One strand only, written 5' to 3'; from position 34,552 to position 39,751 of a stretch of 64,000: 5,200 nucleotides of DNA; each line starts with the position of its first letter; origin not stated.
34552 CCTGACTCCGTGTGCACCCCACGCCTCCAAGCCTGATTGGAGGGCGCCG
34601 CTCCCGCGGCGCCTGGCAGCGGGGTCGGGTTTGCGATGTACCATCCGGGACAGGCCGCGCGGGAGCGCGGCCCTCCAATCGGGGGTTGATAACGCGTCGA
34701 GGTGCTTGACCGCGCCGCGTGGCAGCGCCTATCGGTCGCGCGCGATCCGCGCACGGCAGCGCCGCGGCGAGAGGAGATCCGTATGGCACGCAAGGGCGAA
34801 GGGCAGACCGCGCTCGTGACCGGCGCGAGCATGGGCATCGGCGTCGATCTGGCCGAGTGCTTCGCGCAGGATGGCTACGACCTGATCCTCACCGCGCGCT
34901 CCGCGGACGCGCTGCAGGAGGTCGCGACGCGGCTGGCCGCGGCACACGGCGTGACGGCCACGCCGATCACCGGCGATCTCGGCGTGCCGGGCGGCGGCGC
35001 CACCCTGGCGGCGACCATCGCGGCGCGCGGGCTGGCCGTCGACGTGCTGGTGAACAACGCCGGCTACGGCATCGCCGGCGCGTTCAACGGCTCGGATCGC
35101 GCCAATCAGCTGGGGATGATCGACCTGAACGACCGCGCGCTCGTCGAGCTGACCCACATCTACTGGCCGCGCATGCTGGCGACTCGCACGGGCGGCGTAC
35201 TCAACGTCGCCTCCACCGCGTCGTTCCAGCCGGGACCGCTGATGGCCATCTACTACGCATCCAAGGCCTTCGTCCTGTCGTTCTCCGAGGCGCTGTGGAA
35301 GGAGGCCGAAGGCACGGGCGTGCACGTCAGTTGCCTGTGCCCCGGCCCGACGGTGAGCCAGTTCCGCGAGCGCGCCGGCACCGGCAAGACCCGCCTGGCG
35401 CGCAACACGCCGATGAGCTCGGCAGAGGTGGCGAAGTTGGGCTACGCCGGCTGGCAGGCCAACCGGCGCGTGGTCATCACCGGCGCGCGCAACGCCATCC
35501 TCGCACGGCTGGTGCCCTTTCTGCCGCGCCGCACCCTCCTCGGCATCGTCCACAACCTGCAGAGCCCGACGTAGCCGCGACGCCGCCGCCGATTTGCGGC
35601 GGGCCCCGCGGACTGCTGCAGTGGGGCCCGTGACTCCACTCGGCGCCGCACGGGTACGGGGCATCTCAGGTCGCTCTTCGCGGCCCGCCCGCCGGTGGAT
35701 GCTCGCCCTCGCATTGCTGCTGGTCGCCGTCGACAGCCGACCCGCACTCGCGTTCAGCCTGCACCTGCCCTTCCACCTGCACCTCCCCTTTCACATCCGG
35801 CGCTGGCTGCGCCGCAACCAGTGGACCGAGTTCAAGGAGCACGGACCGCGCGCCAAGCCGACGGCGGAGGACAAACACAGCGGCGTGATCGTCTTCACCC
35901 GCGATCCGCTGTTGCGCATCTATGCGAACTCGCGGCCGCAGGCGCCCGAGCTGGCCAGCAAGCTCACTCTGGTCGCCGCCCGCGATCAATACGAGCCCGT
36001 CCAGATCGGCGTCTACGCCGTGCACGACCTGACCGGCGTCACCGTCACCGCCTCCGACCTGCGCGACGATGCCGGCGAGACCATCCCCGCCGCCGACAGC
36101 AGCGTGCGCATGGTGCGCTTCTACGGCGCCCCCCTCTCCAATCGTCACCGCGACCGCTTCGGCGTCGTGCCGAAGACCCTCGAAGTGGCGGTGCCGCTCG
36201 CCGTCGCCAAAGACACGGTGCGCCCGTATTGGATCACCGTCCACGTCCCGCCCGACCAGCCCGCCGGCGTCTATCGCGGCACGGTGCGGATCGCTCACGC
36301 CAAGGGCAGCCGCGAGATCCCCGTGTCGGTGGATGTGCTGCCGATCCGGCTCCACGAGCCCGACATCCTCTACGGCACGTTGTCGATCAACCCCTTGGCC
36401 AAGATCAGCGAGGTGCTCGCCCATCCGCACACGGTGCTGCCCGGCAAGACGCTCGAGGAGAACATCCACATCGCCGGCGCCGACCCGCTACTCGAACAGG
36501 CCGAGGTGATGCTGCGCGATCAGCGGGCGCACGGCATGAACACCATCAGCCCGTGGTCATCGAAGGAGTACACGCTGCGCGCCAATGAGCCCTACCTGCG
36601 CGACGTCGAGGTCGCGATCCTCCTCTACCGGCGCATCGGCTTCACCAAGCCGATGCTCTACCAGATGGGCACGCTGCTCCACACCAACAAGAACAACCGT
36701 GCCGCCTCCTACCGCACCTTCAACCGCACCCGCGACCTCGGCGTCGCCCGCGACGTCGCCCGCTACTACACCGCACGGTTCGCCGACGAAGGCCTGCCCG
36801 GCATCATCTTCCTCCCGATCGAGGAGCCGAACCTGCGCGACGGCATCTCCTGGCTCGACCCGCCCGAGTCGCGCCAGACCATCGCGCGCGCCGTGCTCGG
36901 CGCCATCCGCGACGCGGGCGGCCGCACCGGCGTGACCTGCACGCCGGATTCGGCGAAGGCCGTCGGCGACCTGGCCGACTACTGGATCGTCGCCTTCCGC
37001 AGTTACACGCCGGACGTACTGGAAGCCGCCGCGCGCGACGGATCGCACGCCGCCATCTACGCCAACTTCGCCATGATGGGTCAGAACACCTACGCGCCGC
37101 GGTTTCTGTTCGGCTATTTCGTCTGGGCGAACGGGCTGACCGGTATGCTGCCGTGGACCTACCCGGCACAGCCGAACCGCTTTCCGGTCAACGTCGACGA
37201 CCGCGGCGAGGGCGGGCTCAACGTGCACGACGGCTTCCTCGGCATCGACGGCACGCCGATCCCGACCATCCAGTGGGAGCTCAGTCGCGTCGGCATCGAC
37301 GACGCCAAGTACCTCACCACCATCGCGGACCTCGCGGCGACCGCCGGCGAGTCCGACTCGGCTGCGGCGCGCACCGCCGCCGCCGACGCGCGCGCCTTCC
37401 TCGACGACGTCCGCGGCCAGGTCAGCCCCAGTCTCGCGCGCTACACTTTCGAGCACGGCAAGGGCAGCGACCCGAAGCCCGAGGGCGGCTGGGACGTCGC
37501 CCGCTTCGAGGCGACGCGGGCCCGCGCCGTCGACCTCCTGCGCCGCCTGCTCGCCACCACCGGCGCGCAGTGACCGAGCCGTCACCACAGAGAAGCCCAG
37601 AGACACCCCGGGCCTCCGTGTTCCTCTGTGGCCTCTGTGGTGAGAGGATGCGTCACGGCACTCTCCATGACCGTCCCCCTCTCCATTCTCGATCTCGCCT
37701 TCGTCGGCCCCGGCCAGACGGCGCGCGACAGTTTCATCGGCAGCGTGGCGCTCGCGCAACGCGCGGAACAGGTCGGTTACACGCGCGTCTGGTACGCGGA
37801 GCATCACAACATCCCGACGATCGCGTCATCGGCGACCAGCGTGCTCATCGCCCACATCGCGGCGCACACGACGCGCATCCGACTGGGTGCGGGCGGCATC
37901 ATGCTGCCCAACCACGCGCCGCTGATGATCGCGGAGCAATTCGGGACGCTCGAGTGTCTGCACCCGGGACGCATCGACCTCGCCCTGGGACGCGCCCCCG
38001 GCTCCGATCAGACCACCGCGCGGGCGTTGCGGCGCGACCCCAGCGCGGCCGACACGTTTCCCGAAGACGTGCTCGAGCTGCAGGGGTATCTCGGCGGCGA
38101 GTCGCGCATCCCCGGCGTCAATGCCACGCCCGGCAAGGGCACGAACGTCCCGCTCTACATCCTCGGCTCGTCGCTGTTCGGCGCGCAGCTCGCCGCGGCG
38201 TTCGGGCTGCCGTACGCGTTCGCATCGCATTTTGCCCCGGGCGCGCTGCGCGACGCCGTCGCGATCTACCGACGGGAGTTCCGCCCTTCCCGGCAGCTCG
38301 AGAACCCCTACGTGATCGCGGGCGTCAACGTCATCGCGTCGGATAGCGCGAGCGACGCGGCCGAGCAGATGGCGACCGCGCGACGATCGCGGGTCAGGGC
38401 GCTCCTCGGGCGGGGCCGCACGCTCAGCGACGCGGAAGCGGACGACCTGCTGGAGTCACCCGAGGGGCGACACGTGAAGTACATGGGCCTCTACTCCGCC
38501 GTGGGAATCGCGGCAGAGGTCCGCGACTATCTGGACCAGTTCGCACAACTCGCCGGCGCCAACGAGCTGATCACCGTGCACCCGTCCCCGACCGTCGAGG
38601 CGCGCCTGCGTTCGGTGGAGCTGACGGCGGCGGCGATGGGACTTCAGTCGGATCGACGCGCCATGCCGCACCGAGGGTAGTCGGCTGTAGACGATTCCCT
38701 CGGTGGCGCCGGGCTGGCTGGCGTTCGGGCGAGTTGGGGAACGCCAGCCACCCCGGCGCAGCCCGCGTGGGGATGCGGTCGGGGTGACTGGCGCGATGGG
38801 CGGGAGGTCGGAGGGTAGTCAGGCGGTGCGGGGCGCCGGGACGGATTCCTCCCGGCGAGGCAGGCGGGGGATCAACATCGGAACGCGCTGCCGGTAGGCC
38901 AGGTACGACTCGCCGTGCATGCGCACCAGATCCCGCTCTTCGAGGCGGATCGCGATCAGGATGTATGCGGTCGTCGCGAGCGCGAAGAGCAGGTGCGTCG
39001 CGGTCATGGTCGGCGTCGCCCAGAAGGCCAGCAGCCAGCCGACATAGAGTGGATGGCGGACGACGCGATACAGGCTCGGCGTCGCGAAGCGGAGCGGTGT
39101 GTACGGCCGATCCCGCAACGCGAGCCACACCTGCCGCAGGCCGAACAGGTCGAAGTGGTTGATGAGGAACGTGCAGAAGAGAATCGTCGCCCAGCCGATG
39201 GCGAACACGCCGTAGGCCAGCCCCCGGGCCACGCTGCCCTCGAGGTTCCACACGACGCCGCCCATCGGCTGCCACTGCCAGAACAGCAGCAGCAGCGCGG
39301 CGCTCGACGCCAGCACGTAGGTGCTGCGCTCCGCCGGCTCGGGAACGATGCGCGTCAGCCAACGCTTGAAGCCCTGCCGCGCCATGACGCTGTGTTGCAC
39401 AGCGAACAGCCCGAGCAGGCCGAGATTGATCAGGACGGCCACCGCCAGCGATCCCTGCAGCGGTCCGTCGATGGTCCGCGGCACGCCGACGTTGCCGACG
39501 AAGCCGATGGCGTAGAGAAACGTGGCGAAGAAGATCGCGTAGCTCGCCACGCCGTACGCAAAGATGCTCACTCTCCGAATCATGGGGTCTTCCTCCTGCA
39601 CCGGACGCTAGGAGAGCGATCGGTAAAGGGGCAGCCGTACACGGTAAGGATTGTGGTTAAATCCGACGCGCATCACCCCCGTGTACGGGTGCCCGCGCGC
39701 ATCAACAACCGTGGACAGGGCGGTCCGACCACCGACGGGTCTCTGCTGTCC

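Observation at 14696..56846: Five composite hairpin elements built from tandem 7-10-mers, all between co-directional genes of apparent operons and all in the same + strand orientation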

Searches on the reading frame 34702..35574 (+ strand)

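Call 91: search_protein_families(library=pfam, proteins=[window:34702-35574:+], max_evalue=0.001)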
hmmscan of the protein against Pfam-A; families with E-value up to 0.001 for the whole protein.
window:34702-35574:+ (290 aa): 2 families
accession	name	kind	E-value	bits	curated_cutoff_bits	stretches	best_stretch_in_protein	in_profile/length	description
PF00106.31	adh_short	-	1.4e-39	136.1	26.6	1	35-225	1-190/195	short chain dehydrogenase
PF13561.12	adh_short_C2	-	1e-22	81.3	27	1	41-226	1-185/236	Enoyl-(Acyl carrier protein) reductase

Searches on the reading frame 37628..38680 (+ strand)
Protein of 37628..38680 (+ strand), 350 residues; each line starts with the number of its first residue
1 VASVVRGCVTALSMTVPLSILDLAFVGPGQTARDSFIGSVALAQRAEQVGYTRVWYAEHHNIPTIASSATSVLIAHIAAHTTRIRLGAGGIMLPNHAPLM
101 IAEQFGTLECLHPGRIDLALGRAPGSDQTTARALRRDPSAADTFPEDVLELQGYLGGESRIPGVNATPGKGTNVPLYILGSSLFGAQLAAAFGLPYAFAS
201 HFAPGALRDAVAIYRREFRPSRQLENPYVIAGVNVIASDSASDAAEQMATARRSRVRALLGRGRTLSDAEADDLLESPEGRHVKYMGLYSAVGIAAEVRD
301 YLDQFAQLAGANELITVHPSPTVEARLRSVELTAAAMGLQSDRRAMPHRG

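Call 10: search_protein_families(library=pfam, proteins=[window:37628-38680:+])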
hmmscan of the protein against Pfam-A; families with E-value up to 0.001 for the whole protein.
window:37628-38680:+ (350 aa): 1 family
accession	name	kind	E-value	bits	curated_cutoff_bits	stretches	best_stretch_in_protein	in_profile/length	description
PF00296.26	Bac_luciferase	-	7.6e-39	134.3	27.9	1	20-258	5-259/314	Luciferase-like monooxygenase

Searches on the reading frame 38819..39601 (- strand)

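Call 91: search_protein_families(library=pfam, proteins=[window:38819-39601:-], max_evalue=0.001)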
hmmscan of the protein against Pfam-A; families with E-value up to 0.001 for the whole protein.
window:38819-39601:- (260 aa): 2 families
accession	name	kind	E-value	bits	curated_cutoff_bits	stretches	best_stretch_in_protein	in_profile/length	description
PF04191.18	PEMT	-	2.2e-05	25.3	25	1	173-227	43-100/105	Phospholipid methyltransferase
PF07298.16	NnrU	-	8.8e-05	22.7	24.7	1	62-205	5-117/188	NnrU protein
